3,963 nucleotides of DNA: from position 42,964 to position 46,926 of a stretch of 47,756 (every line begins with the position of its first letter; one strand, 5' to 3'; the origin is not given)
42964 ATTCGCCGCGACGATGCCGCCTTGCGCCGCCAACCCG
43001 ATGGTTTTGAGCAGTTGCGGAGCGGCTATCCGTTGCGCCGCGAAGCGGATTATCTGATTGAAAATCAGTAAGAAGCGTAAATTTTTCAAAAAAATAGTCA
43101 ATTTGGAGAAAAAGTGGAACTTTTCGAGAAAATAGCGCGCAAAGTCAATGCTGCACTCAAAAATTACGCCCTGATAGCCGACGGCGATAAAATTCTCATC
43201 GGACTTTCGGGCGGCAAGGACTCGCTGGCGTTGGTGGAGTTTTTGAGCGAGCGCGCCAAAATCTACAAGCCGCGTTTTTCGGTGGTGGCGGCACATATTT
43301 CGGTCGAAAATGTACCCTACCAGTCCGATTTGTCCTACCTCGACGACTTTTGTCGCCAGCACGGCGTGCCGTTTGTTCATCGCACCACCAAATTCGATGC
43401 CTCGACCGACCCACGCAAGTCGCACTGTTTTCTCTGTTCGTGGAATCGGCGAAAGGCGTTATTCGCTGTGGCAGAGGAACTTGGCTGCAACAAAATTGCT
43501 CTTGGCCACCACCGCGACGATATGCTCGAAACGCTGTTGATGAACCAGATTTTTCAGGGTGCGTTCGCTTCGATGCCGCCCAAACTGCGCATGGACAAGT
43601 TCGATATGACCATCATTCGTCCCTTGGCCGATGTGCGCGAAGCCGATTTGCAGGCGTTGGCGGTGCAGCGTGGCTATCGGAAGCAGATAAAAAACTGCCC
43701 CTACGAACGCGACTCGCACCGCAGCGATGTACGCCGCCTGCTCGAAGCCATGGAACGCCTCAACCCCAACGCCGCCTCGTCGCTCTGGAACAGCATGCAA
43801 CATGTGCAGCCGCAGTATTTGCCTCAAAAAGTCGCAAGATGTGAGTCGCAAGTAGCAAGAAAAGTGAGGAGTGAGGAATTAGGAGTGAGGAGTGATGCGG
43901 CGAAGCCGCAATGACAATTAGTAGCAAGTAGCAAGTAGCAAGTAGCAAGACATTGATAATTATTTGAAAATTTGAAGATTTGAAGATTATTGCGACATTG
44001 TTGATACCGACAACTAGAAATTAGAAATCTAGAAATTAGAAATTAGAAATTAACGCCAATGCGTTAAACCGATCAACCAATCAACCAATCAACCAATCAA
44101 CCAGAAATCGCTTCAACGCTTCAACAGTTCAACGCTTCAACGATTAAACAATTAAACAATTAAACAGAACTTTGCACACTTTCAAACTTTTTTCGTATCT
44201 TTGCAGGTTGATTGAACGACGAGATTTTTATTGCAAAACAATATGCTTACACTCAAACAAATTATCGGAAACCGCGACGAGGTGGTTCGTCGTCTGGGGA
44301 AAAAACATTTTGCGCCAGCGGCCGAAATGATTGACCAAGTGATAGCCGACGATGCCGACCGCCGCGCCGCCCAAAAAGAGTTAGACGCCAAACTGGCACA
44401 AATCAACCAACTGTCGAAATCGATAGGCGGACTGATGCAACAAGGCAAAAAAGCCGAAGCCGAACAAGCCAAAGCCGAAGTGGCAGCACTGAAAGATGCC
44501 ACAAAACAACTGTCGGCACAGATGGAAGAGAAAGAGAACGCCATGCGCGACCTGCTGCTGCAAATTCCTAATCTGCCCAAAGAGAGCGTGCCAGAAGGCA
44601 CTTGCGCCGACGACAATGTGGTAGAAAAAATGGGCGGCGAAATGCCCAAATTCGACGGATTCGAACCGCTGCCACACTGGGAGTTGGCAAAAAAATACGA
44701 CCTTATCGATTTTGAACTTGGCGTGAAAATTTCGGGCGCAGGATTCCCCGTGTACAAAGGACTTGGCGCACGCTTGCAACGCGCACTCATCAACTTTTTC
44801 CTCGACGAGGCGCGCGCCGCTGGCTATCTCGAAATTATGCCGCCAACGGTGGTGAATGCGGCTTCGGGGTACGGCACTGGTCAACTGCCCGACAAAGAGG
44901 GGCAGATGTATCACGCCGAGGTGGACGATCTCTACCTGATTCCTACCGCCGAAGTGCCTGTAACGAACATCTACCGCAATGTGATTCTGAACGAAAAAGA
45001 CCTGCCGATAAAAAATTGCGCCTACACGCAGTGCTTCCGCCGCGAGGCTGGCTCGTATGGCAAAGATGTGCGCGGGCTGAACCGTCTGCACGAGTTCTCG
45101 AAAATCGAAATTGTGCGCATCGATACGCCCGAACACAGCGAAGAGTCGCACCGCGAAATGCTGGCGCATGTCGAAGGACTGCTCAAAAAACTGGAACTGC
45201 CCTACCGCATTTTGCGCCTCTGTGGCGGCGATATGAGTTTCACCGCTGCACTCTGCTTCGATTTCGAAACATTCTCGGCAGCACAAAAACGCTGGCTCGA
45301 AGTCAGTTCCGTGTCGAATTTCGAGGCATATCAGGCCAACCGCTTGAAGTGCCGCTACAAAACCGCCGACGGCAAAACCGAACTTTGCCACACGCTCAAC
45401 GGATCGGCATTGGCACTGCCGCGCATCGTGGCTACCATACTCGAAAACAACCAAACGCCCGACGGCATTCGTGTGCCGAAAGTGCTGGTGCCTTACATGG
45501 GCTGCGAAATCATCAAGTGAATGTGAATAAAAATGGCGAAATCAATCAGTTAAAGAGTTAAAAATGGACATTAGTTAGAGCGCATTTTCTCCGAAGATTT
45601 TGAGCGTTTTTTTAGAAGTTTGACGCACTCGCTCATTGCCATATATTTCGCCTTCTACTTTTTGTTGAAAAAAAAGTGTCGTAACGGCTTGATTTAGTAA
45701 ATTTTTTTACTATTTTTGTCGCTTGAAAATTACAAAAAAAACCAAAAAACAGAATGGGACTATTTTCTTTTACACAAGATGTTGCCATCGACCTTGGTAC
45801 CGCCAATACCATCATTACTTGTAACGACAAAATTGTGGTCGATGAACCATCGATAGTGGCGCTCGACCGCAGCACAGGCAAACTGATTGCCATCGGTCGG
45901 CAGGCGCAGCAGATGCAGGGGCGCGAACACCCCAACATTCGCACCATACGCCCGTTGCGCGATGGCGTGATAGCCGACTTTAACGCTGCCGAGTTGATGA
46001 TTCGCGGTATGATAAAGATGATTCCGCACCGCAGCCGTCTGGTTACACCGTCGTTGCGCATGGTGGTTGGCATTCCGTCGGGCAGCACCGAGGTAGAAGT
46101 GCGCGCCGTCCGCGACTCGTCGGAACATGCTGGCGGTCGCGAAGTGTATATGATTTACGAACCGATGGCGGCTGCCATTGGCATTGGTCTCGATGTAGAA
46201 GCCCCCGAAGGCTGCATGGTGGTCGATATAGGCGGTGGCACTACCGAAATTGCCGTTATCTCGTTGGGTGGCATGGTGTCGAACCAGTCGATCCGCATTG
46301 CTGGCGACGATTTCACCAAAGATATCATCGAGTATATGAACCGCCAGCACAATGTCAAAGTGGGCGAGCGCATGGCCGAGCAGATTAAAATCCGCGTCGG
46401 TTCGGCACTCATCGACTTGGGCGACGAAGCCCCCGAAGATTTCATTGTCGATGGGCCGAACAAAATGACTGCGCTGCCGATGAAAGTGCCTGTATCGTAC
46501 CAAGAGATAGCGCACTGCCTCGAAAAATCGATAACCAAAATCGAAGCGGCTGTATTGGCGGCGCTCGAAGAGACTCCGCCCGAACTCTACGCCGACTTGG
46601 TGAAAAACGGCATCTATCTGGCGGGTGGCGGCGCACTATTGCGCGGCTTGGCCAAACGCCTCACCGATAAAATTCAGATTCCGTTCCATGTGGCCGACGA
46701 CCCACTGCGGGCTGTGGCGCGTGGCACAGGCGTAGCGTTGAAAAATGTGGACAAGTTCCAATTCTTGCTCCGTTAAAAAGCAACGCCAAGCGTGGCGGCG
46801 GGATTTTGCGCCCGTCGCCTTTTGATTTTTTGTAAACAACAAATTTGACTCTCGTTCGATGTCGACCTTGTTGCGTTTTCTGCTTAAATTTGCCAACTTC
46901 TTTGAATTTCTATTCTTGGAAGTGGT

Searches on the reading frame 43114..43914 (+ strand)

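Call 15: search_protein_families(library=pfam, proteins=[window:43114-43914:+], max_evalue=0.001)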
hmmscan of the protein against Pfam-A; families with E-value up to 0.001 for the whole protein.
window:43114-43914:+ (266 aa): 1 family
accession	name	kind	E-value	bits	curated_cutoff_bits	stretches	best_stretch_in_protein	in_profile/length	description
PF01171.26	ATP_bind_3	-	1.3e-18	67.8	27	1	26-189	1-162/182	PP-loop family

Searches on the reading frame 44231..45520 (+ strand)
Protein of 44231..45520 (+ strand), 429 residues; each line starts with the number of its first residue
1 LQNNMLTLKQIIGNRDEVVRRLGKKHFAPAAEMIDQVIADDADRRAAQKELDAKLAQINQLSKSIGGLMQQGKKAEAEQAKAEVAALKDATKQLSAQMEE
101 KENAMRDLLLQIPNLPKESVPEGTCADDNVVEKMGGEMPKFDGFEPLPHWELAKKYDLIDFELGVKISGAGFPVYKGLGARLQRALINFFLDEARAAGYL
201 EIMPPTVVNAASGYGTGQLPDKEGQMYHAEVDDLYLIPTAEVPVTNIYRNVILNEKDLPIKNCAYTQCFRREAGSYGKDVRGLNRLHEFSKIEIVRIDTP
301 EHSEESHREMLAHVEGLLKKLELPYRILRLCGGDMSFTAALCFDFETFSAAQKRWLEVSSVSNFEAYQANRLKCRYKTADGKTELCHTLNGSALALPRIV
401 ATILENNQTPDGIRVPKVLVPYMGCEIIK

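Call 91: search_protein_families(library=pfam, proteins=[window:44231-45520:+], max_evalue=0.001)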
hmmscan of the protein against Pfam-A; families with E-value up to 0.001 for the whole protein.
window:44231-45520:+ (429 aa): 3 families
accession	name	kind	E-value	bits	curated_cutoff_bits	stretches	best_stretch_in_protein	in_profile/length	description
PF00587.30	tRNA-synt_2b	-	1.3e-33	117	29.3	1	231-407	8-179/179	tRNA synthetase class II core domain (G, H, P, S and T)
PF02403.27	Seryl_tRNA_N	-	2.4e-20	73.2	28.2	1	5-116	1-108/108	Seryl-tRNA synthetase N-terminal domain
PF11068.13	YlqD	-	0.00086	20.1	27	0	53-115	23-86/131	YlqD protein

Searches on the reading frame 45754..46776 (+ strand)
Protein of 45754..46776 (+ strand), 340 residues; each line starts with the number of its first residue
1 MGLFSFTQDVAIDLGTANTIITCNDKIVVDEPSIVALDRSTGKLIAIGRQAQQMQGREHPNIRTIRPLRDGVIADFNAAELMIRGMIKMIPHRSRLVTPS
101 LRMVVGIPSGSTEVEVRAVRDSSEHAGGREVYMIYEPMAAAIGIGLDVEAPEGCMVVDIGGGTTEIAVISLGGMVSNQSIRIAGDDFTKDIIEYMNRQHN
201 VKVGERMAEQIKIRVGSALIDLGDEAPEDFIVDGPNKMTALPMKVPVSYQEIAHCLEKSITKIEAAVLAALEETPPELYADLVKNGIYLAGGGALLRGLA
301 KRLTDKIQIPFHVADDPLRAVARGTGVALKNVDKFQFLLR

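Call 91: search_protein_families(library=pfam, proteins=[window:45754-46776:+], max_evalue=0.001)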
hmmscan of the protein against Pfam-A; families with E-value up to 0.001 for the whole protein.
window:45754-46776:+ (340 aa): 5 families
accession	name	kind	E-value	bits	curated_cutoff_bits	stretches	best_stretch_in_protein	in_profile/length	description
PF06723.19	MreB_Mbl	-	5e-116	387.5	27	1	8-335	2-325/327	MreB/Mbl protein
PF14450.12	FtsA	-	2.8e-13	50.8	31.8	1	155-314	1-110/127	Cell division protein FtsA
PF00012.26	HSP70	-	1.5e-10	40.4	20.6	1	102-204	135-243/599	Hsp70 protein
PF00022.25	Actin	-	2.8e-09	36.5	27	1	31-203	30-194/410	Actin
PF11104.14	PilM_2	-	2.4e-05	23.9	27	0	286-331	277-321/340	Type IV pilus assembly protein PilM;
